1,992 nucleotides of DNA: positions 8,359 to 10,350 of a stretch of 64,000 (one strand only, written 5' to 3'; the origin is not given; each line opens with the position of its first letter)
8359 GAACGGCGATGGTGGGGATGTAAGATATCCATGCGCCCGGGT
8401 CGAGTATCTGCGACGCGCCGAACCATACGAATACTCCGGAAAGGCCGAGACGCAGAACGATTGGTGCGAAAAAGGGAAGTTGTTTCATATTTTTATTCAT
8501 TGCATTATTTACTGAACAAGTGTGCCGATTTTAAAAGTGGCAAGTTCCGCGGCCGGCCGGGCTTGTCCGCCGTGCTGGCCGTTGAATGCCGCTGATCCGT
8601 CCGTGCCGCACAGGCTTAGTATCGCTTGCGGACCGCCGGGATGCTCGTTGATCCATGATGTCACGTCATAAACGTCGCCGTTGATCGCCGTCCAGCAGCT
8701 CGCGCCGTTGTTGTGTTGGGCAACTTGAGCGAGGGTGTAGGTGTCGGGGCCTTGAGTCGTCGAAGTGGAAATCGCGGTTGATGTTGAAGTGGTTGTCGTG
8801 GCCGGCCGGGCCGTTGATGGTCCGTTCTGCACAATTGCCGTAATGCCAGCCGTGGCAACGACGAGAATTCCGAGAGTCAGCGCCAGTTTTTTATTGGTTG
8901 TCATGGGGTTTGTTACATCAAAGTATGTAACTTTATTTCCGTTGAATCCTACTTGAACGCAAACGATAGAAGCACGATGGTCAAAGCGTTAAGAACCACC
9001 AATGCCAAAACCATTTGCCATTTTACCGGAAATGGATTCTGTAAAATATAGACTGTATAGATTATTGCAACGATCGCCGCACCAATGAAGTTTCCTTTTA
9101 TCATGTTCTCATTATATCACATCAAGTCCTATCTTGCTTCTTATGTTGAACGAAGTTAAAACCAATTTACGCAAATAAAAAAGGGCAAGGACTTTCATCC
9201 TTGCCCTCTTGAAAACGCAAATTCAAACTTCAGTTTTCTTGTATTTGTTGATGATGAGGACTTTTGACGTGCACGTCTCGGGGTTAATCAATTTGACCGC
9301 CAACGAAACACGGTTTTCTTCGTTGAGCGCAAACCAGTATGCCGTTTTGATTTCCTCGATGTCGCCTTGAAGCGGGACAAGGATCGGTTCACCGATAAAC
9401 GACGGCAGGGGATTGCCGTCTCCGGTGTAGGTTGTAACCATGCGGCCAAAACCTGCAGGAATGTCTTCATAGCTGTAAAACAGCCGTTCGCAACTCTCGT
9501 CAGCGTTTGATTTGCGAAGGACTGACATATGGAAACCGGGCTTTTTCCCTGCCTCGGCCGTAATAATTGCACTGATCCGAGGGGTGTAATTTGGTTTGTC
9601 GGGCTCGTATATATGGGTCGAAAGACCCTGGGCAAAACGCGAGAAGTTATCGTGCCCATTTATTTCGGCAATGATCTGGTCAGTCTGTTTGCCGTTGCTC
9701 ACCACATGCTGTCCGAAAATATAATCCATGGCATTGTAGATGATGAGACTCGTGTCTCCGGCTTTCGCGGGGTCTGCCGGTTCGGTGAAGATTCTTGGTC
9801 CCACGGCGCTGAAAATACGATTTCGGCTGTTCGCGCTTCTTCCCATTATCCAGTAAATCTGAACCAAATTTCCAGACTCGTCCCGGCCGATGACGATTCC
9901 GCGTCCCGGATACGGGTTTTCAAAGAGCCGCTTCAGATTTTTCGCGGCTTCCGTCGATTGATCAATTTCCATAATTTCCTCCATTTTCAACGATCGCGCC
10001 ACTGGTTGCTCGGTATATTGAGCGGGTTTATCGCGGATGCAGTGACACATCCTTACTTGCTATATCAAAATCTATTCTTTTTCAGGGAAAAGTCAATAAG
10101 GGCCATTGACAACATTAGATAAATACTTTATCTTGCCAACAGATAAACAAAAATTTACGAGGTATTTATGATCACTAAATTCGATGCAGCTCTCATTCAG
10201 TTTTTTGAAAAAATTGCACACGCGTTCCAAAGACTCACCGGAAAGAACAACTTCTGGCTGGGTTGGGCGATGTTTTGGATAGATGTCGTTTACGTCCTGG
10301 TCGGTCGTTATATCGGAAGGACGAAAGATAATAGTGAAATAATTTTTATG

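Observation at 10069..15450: Conserved promoter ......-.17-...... with a TTCC-N7-GGAA inverted repeat in the spacer, shared by purO, the cupin gene and a cassette gene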

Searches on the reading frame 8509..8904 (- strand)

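Call 11: search_protein_families(library=pfam, proteins=[window:8509-8904:-], max_evalue=0.01)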
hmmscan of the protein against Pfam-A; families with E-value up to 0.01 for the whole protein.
window:8509-8904:- (131 aa): 1 family
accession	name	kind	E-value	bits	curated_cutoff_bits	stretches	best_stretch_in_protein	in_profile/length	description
PF00173.33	Cyt-b5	-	7.3e-21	74.4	23.7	1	57-129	1-73/74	Cytochrome b5-like Heme/Steroid binding domain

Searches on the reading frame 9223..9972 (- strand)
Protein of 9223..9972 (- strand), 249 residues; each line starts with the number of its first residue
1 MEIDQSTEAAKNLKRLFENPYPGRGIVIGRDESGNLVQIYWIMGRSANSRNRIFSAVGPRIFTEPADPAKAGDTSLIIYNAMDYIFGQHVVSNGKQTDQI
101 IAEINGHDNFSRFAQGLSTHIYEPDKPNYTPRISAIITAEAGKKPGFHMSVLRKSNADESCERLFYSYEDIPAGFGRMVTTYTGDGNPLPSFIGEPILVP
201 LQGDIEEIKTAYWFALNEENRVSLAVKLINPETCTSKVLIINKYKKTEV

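Call 11: search_protein_families(library=pfam, proteins=[window:9223-9972:-], max_evalue=0.01)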
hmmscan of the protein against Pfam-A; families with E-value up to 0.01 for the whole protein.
window:9223-9972:- (249 aa): 1 family
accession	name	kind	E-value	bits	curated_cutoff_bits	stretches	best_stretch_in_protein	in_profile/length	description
PF07826.16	IMP_cyclohyd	-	1.2e-45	156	28.1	1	21-230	1-189/192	IMP cyclohydrolase-like protein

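Call 12: find_encoding_contigs(protein=window:9223-9972:-, flank=10000, max_places=6)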
Protein window:9223-9972:- (249 aa): no gene with exactly this product is on record in the collection.

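Call 21: find_homologous_proteins(query=window:9223-9972:-, max_evalue=1e-20)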
Query window:9223-9972:- (249 aa): 7896 proteins with E <= 1e-20 among 8000 candidates; the best 120 are listed.
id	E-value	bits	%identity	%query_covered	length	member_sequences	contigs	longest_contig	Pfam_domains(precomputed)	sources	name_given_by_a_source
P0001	1.2e-164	564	100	100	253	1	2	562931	PF07826.17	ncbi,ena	-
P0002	1.2e-91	324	62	100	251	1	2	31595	PF07826.17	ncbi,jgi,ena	ncbi:MAG: IMP cyclohydrolase [bacterium]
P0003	3.9e-91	323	59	98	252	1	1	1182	PF07826.17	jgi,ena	jgi:hypothetical protein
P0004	4.7e-89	316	59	96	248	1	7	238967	PF07826.17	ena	-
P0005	7.2e-78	279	54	99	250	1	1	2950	PF07826.17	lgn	-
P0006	2.2e-75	271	57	99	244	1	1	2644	PF07826.17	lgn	-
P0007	5.8e-74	267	53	98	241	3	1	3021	PF07826.17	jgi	-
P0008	5.9e-74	267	54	99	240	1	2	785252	PF07826.17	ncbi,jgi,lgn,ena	ncbi:MAG: IMP cyclohydrolase [Candidatus Staskawiczbacteria bacterium]|jgi:hypothetical protein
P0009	1.4e-73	265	53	95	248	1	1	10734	PF07826.17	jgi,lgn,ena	-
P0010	2.2e-73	265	54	97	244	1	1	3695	PF07826.17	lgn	-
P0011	2.6e-73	264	56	96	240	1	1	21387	PF07826.17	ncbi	-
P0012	3.2e-73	264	54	97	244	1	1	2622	PF07826.17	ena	-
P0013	4.6e-73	264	52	96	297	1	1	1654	PF07826.17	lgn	-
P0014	1.5e-72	262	54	96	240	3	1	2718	PF07826.17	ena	-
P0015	3.8e-72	261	55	96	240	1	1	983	PF07826.17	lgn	-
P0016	6.4e-72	260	54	95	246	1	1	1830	PF07826.17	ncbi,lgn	-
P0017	6.9e-72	260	55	96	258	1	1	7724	PF07826.17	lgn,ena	-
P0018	1.1e-71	259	52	99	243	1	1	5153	PF07826.17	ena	-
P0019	1.2e-71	259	54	96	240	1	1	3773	PF07826.17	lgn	-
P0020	1.3e-71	259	53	98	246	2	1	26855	PF07826.17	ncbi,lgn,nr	ncbi:MAG TPA: IMP cyclohydrolase [Candidatus Paceibacterota bacterium]|nr:IMP cyclohydrolase [Candid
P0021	3.8e-71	257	54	96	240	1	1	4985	PF07826.17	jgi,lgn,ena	-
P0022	4.6e-71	257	52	97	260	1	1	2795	PF07826.17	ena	-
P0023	6.2e-71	257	51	97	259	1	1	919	PF07826.17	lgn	-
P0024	6.3e-71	257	54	96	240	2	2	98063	PF07826.17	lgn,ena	-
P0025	7.2e-71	256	54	96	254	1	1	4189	PF07826.17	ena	-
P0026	7.4e-71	256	55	96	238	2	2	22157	PF07826.17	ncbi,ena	-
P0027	9.7e-71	256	57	99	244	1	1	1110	PF07826.17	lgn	-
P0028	1.4e-70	256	52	99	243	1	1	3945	PF07826.17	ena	-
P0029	1.4e-70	255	54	95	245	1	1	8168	PF07826.17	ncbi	-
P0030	1.7e-70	255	54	96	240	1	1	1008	PF07826.17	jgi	-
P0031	1.7e-70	255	53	95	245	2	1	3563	PF07826.17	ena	-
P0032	1.7e-70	255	53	96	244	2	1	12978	PF07826.17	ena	-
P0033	2.3e-70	255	55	98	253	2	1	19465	PF07826.17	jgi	jgi:IMP cyclohydrolase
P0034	2.5e-70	255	52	99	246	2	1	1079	PF07826.17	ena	-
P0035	3.1e-70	254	53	97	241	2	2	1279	PF07826.17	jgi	jgi:hypothetical protein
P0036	3.1e-70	254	53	96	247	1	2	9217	PF07826.17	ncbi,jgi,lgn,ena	-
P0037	4.4e-70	254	54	96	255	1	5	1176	PF07826.17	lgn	-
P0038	4.6e-70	254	54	99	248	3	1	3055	PF07826.17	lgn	-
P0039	4.8e-70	254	53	95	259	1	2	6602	PF07826.17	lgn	-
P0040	6.5e-70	253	53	99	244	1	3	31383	PF07826.17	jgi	-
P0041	6.5e-70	253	53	96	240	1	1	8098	PF07826.17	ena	-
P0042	7.3e-70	253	54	97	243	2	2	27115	PF07826.17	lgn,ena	-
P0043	8.5e-70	253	51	95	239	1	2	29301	PF07826.17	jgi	jgi:IMP cyclohydrolase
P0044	1.2e-69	252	53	96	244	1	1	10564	PF07826.17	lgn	-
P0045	1.3e-69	252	54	96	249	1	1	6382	PF07826.17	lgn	-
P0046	1.4e-69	252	52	97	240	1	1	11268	PF07826.17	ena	-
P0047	1.6e-69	252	53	96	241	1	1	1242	PF07826.17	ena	-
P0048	1.8e-69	252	53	96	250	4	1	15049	PF07826.17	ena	-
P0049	3.8e-69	251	56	96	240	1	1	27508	PF07826.17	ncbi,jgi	jgi:hypothetical protein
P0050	4.1e-69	251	51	97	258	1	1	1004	PF07826.17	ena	-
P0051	4.3e-69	251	53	99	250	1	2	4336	PF07826.17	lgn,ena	-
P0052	4.7e-69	251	55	97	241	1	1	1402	PF07826.17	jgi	jgi:hypothetical protein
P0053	4.9e-69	250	52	99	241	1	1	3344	PF07826.17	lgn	-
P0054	5.7e-69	250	51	96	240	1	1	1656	PF07826.17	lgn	-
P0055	5.8e-69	250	52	97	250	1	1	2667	PF07826.17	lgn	-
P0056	6.5e-69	250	52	98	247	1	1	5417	PF07826.17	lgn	-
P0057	6.6e-69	250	53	95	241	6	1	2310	PF07826.17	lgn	-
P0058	7.8e-69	250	52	96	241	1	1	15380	PF07826.17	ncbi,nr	ncbi:MAG: inosine monophosphate cyclohydrolase [Candidatus Sumerlaeota bacterium]|nr:inosine monopho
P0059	9.0e-69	250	54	97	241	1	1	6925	PF07826.17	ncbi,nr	ncbi:MAG: IMP cyclohydrolase [bacterium]|nr:IMP cyclohydrolase [bacterium]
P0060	9.4e-69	250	53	96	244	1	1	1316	PF07826.17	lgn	-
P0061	9.6e-69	250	53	96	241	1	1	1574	PF07826.17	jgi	jgi:IMP cyclohydrolase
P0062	1.1e-68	249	53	97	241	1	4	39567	PF07826.17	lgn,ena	-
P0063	1.2e-68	249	52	96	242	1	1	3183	PF07826.17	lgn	-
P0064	1.2e-68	249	51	96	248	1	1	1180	PF07826.17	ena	-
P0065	1.5e-68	249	51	96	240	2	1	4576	PF07826.17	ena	-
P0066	1.6e-68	249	53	96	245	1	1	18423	PF07826.17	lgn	-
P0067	2.0e-68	248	53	97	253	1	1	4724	PF07826.17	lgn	-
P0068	2.1e-68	248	53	96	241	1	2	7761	PF07826.17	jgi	jgi:hypothetical protein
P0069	2.2e-68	248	51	99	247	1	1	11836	PF07826.17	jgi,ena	-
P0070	2.5e-68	248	53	96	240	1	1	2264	PF07826.17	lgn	-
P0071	2.6e-68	248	54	99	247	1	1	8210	PF07826.17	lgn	-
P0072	2.9e-68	248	53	95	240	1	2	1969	PF07826.17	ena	-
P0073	3.5e-68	248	50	96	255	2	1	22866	PF07826.17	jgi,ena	-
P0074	3.7e-68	248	53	98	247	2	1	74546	PF07826.17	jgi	jgi:IMP cyclohydrolase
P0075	4.3e-68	247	51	99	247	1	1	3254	PF07826.17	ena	-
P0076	5.2e-68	247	54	95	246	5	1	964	PF07826.17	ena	-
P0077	5.3e-68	247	51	93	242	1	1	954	PF07826.17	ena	-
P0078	5.3e-68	247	52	99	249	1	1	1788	PF07826.17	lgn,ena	-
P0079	5.3e-68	247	54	94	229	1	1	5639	PF07826.17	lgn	-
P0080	5.4e-68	247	53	96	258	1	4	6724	PF07826.17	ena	-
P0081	5.7e-68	247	52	95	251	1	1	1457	PF07826.17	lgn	-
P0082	5.7e-68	247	51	99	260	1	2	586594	PF07826.17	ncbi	ncbi:MAG: IMP cyclohydrolase [Patescibacteria group bacterium]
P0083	6.0e-68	247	52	97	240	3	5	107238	PF07826.17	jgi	-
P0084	6.9e-68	247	56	96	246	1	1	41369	PF07826.17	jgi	jgi:IMP cyclohydrolase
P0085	7.7e-68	247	52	99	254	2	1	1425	PF07826.17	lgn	-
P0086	7.7e-68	247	54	97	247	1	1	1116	PF07826.17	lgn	-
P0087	8.2e-68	246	53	90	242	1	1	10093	PF07826.17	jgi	jgi:IMP cyclohydrolase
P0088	8.5e-68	246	53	96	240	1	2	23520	PF07826.17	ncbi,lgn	ncbi:MAG: IMP cyclohydrolase [Candidatus Sumerlaeia bacterium]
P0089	9.0e-68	246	54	99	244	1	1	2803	PF07826.17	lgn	-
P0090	1.0e-67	246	52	94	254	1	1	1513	PF07826.17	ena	-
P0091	1.0e-67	246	55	96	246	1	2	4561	PF07826.17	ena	-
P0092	1.1e-67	246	51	94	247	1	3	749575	PF07826.17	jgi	jgi:IMP cyclohydrolase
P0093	1.2e-67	246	52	96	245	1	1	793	PF07826.17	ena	-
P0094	1.2e-67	246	52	96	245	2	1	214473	PF07826.17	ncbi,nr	ncbi:MAG: inosine monophosphate cyclohydrolase [Candidatus Taylorbacteria bacterium]|nr:inosine mono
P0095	1.5e-67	246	52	96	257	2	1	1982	PF07826.17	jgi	-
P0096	1.5e-67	246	52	96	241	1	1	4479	PF07826.17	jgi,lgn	jgi:hypothetical protein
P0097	1.6e-67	245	51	98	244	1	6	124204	PF07826.17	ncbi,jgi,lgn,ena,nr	ncbi:MAG TPA: IMP cyclohydrolase [Planctomycetota bacterium]|nr:IMP cyclohydrolase [Planctomycetota 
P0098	2.0e-67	245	52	98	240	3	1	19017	PF07826.17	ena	-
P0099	2.3e-67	245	52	96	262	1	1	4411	PF07826.17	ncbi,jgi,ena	-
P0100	4.0e-67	244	53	96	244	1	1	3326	PF07826.17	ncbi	-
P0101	4.1e-67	244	52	96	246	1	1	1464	PF07826.17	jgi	jgi:IMP cyclohydrolase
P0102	4.8e-67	244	51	96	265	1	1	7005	PF07826.17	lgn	-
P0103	5.2e-67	244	52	96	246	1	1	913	PF07826.17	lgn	-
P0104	5.6e-67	244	53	96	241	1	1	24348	PF07826.17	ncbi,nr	ncbi:MAG: inosine monophosphate cyclohydrolase [Planctomycetes bacterium]|nr:inosine monophosphate c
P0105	5.9e-67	244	53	96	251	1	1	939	PF07826.17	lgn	-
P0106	6.2e-67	244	53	96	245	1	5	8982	PF07826.17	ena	-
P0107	6.8e-67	243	50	96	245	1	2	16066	PF07826.17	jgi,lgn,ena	-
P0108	6.9e-67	243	55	97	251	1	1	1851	PF07826.17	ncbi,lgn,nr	ncbi:MAG TPA: IMP cyclohydrolase [Rectinemataceae bacterium]|nr:IMP cyclohydrolase [Rectinemataceae 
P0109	7.0e-67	243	54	96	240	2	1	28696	PF07826.17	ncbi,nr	ncbi:MAG: inosine monophosphate cyclohydrolase [Candidatus Moranbacteria bacterium]|nr:inosine monop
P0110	7.1e-67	243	52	96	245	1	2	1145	PF07826.17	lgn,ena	-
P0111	7.5e-67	243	52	96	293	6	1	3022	PF07826.17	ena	-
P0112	8.3e-67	243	51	96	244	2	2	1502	PF07826.17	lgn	-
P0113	9.1e-67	243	52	96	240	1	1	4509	PF07826.17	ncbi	-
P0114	9.4e-67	243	52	98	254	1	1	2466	PF07826.17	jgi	jgi:IMP cyclohydrolase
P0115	1.0e-66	243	51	99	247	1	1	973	PF07826.17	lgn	-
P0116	1.1e-66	243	51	95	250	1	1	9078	PF07826.17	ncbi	-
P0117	1.1e-66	243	52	99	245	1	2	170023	PF07826.17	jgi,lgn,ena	-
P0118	1.1e-66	243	51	98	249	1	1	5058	PF07826.17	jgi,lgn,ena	-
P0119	1.5e-66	242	55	96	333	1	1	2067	PF07826.17,PF02700.20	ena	-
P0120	1.6e-66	242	55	95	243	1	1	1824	PF07826.17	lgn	-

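Call 34: find_encoding_contigs(protein=P0002, flank=10000, max_places=3)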
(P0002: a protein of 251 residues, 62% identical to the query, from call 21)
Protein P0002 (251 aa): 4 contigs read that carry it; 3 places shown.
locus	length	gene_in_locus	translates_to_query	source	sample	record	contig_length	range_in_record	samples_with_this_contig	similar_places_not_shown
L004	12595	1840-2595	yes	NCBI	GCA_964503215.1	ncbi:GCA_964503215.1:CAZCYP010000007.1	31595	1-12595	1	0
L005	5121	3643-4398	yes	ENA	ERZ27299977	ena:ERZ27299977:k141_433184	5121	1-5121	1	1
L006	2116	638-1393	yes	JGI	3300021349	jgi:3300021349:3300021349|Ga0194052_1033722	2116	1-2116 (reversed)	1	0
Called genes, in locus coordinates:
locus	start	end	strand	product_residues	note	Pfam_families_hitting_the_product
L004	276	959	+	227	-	-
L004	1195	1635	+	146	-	-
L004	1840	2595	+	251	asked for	PF07826:IMP_cyclohyd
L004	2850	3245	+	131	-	-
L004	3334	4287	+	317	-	PF01636:APH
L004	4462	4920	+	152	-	-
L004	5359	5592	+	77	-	-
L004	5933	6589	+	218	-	PF05157:MshEN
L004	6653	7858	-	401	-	PF00817:IMS, PF11798:IMS_HHH, PF11799:IMS_C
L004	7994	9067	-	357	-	-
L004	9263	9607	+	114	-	-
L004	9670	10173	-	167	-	PF09997:DUF2238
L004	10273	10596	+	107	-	-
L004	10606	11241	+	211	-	PF01470:Peptidase_C15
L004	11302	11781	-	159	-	PF03073:TspO_MBR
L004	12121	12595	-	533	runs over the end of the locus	-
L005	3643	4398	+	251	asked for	PF07826:IMP_cyclohyd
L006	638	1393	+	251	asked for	PF07826:IMP_cyclohyd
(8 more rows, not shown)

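Call 35: find_encoding_contigs(protein=P0004, flank=10000, max_places=3)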
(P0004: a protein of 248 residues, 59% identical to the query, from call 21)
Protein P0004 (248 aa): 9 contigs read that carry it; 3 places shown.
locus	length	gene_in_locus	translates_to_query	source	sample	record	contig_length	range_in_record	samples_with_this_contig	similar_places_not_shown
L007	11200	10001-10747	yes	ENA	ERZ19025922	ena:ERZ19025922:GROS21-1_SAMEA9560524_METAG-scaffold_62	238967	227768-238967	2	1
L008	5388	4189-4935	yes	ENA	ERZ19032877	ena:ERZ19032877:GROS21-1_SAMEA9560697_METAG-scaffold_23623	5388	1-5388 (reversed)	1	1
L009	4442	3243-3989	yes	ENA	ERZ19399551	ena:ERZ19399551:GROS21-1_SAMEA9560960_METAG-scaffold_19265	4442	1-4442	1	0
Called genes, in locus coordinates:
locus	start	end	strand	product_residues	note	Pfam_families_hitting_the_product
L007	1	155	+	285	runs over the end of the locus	PF04556:DpnII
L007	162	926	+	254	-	PF01555:N6_N4_Mtase, PF01170:UPF0020 (faint), PF01555:N6_N4_Mtase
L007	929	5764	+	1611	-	-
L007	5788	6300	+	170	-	PF10881:DUF2726, PF18741:MTES_1575 (weak)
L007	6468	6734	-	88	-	-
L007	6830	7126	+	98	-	-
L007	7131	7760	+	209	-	PF07963:N_methyl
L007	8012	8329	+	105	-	-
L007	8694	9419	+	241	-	-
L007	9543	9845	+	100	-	-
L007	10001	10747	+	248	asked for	PF07826:IMP_cyclohyd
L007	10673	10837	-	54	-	-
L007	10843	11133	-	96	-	PF00581:Rhodanese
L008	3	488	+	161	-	?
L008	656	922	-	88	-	-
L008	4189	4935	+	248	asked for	PF07826:IMP_cyclohyd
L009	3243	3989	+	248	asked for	PF07826:IMP_cyclohyd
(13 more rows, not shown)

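Call 49: search_protein_families(library=pfam, proteins=[L007:8694-9419:+, L004:5828-6589:+], max_evalue=1)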
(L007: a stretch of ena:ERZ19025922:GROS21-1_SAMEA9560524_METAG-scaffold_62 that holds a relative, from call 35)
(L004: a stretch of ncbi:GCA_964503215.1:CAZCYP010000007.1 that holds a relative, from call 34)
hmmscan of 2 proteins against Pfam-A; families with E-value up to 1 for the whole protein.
L007:8694-9419:+ (241 aa): 1 family
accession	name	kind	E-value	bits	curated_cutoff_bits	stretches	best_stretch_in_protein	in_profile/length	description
PF25595.1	Phage_TTP_16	-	0.02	15.2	27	1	31-82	68-119/167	Phage tail tube protein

L004:5828-6589:+ (253 aa): 1 family
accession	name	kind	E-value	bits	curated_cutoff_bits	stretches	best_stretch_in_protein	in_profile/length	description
PF05157.20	MshEN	-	1.7e-11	44.4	23.1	1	152-238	1-88/90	MshEN domain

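Call 50: find_encoding_contigs(protein=P0123, flank=5000, max_places=4)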
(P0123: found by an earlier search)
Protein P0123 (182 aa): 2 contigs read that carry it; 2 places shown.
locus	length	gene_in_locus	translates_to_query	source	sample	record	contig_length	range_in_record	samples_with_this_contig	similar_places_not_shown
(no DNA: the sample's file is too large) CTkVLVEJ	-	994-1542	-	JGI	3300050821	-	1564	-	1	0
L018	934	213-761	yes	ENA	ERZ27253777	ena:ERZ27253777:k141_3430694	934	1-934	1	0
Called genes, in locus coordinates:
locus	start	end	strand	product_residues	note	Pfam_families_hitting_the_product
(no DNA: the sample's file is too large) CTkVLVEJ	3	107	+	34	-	?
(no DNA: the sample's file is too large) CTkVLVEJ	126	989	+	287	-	PF01209:Ubie_methyltran (faint), PF13649:Methyltransf_25 (weak), PF08241:Methyltransf_11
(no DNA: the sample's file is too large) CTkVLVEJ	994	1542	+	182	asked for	-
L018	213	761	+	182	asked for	-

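Call 55: find_encoding_contigs(protein=P0003, flank=3000, max_places=2)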
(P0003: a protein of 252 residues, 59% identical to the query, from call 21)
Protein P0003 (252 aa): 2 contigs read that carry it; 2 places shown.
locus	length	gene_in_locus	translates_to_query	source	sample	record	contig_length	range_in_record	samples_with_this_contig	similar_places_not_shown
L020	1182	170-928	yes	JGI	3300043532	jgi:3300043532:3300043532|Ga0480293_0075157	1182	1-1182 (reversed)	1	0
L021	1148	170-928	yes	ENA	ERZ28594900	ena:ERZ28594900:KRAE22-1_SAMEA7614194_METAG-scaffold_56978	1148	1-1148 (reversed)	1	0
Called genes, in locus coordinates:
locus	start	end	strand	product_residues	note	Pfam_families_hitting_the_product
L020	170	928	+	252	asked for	PF07826:IMP_cyclohyd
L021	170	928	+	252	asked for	PF07826:IMP_cyclohyd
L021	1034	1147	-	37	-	?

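Call 56: find_encoding_contigs(protein=P0006, flank=3000, max_places=2)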
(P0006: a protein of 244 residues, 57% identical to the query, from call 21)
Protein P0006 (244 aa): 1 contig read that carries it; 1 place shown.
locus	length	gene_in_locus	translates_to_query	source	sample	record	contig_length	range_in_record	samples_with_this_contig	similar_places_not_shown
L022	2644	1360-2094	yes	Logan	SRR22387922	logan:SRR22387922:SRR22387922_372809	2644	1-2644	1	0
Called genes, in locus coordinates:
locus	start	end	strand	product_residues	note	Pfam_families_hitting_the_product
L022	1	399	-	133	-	?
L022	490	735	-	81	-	PF01541:GIY-YIG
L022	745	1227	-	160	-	PF01551:Peptidase_M23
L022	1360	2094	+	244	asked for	PF07826:IMP_cyclohyd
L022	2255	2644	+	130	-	?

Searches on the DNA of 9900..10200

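Call 67: search_rna_families(source=window, start=9900, end=10200, threshold=evalue, max_evalue=10)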
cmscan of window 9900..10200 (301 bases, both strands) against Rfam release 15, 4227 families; matches with E-value up to 10: 1.
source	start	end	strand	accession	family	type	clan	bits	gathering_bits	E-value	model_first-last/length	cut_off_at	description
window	10011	10094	+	RF00399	SNORA24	Gene; snRNA; snoRNA; HACA-box;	-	20.4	40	0.14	1-131/131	no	Small nucleolar RNA SNORA24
